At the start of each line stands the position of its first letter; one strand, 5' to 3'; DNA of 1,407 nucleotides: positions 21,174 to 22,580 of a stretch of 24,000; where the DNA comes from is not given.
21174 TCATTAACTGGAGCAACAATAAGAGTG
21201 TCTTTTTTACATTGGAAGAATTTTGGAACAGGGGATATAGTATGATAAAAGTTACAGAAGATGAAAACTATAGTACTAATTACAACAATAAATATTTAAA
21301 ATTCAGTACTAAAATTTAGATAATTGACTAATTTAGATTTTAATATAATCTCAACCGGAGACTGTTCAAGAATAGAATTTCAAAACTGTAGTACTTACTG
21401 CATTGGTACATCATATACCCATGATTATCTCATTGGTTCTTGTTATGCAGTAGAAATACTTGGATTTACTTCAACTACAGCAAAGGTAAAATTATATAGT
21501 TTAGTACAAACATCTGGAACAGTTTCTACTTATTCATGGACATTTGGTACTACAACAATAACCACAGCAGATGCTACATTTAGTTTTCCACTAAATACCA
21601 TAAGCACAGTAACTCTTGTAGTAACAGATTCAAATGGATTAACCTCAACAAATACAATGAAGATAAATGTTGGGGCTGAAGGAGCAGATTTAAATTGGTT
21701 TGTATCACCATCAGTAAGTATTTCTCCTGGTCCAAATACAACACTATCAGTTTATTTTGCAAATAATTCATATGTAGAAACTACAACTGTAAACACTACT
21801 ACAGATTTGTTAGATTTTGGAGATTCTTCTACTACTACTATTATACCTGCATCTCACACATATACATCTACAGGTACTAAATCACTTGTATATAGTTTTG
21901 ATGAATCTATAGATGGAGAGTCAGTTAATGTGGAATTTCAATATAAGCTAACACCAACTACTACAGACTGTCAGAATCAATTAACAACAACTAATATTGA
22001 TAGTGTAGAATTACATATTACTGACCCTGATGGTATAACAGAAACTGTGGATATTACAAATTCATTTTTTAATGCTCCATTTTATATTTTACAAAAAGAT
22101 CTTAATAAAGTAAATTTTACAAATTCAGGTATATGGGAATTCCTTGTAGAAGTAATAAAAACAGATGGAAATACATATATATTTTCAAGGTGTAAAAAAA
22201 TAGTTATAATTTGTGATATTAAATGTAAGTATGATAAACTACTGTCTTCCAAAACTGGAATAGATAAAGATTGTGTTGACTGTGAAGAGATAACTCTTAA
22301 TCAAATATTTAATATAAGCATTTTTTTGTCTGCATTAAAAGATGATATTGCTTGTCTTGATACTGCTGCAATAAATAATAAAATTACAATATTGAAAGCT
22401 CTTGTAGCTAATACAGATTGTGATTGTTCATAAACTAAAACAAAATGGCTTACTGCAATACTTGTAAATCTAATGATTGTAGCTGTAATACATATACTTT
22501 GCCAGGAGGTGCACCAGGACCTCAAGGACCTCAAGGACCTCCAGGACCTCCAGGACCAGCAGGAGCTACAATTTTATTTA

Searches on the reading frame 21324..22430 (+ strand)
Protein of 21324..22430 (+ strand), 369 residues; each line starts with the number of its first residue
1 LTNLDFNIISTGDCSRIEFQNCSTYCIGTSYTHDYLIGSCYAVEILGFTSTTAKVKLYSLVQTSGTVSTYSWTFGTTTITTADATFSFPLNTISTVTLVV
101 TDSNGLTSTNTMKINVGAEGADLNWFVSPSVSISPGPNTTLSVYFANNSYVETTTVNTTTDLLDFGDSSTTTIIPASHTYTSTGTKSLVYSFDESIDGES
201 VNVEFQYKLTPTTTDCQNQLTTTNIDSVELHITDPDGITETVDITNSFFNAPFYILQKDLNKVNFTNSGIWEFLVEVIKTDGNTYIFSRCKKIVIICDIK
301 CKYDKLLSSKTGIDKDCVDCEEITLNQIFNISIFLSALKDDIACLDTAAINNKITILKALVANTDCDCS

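Call 56: search_protein_families(library=pfam, proteins=[window:21324-22430:+], max_evalue=0.001)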
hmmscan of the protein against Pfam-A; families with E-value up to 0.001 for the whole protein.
window:21324-22430:+ (369 aa): 1 family
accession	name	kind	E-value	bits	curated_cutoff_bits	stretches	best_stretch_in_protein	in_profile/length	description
PF18911.6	PKD_4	-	2.8e-06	27.7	27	1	62-116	29-85/85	PKD domain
